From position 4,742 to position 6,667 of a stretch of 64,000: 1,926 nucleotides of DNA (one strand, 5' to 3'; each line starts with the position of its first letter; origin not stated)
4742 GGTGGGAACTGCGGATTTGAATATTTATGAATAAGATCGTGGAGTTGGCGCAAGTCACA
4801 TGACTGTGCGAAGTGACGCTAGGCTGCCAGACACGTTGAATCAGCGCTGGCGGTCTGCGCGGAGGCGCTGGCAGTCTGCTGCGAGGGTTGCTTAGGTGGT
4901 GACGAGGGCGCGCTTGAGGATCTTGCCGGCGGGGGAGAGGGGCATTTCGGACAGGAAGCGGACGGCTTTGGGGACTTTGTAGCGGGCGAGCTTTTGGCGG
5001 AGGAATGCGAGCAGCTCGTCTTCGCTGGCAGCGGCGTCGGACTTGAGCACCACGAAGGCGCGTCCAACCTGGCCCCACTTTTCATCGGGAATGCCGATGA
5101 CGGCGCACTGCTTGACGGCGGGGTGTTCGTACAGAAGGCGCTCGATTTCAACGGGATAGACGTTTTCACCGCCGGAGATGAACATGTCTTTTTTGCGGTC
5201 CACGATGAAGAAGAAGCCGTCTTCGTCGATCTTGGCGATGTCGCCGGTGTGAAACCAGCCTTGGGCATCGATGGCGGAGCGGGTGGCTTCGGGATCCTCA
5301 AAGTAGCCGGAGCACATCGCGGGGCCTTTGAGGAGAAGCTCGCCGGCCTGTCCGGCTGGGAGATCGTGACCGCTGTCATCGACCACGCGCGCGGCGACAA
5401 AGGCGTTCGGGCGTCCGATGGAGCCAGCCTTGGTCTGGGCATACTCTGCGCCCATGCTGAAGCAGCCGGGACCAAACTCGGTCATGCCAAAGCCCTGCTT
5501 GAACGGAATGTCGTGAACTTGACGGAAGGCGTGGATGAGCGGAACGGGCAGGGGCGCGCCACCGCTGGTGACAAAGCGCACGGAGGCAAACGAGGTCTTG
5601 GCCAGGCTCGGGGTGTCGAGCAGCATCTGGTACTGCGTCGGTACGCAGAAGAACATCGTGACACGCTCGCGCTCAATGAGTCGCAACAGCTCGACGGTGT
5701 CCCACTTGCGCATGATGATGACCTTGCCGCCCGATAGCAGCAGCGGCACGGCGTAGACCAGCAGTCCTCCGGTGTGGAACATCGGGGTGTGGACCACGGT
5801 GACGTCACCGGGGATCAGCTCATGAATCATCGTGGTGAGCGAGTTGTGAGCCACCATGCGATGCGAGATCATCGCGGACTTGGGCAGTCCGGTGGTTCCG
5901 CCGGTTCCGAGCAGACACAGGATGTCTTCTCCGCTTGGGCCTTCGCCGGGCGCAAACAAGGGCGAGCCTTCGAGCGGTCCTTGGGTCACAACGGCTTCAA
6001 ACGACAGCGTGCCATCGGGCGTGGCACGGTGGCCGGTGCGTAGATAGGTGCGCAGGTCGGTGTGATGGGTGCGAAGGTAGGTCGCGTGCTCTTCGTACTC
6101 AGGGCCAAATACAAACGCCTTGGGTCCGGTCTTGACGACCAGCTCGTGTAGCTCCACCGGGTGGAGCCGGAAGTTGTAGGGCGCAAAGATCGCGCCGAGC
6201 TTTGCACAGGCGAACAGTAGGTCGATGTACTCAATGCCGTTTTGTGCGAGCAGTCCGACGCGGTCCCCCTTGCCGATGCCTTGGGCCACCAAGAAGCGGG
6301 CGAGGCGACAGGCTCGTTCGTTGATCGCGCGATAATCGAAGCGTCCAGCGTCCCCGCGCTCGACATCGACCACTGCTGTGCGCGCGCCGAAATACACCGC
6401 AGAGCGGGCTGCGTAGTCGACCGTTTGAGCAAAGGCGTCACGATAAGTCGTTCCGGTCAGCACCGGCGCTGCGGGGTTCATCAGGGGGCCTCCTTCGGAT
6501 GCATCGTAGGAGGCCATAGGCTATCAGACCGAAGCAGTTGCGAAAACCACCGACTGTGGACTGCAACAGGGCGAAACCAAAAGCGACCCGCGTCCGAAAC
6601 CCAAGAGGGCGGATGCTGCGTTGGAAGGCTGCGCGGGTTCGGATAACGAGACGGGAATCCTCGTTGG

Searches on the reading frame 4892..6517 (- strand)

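Call 87: search_protein_families(library=pfam, proteins=[window:4892-6517:-], max_evalue=0.0001)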
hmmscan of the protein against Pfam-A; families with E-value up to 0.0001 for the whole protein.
window:4892-6517:- (541 aa): 2 families
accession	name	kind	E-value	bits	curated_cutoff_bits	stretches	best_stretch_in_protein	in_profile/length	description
PF00501.34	AMP-binding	-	8.9e-79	265.5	29.9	1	39-406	4-384/384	AMP-binding enzyme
PF13193.12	AMP-binding_C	-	1.5e-22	80.7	24.5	1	457-532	1-76/76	AMP-binding enzyme C-terminal domain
